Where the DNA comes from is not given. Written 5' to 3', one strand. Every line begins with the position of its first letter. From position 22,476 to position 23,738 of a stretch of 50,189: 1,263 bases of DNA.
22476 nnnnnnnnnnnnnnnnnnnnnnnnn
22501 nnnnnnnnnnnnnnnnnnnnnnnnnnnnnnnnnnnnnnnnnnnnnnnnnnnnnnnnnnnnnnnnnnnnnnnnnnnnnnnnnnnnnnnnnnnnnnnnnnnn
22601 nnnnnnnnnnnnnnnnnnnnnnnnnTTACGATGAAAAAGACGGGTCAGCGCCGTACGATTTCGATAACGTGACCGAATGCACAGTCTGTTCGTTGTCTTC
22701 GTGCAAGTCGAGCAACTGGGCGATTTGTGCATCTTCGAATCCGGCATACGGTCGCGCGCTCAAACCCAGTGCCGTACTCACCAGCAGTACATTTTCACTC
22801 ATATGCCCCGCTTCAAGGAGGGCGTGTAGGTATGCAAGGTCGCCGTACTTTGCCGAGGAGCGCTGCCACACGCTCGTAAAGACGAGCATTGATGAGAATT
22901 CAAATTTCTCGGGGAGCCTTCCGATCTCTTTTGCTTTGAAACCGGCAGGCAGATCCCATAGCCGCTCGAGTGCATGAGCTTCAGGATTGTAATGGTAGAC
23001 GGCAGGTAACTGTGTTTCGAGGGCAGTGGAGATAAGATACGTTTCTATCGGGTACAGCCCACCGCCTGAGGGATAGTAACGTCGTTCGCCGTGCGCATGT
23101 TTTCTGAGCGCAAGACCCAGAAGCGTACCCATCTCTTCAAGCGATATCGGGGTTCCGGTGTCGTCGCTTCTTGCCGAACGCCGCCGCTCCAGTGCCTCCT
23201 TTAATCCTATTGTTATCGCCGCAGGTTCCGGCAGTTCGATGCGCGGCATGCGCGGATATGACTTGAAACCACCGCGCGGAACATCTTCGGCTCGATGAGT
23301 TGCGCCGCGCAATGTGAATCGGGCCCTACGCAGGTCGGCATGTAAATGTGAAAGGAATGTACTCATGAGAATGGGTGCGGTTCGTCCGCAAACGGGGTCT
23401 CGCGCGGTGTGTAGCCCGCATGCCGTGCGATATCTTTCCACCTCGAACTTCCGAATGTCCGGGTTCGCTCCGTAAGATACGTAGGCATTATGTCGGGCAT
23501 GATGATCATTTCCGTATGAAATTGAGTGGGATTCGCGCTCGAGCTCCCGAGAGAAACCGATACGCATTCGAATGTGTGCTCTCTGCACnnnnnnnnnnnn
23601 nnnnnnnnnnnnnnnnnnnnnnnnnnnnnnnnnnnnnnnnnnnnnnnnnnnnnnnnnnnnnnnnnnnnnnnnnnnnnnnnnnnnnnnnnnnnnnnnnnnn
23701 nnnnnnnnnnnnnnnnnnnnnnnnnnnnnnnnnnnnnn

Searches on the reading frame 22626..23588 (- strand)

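Call 7: search_protein_families(library=pfam, proteins=[window:22626-23588:-], max_evalue=0.001)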
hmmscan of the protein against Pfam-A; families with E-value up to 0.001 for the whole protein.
window:22626-23588:- (320 aa): 1 family
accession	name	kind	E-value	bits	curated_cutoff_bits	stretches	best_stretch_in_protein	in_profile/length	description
PF00881.29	Nitroreductase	-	6.8e-14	52.8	23.5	1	134-301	2-158/167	Nitroreductase family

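Call 58: search_protein_families(library=ncbifam, proteins=[window:22626-23588:-], max_evalue=0.01)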
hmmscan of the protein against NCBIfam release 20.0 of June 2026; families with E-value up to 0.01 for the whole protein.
window:22626-23588:- (320 aa): 2 families
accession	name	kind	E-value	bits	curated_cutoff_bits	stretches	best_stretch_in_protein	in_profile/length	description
TIGR03605.1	antibiot_sagB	domain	2.8e-30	105.1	78.4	1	163-309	23-172/173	SagB family peptide dehydrogenase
TIGR04511.1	SagB_rel_DH_2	exception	2.1e-18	66.6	240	1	115-299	162-357/380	putative peptide maturation dehydrogenase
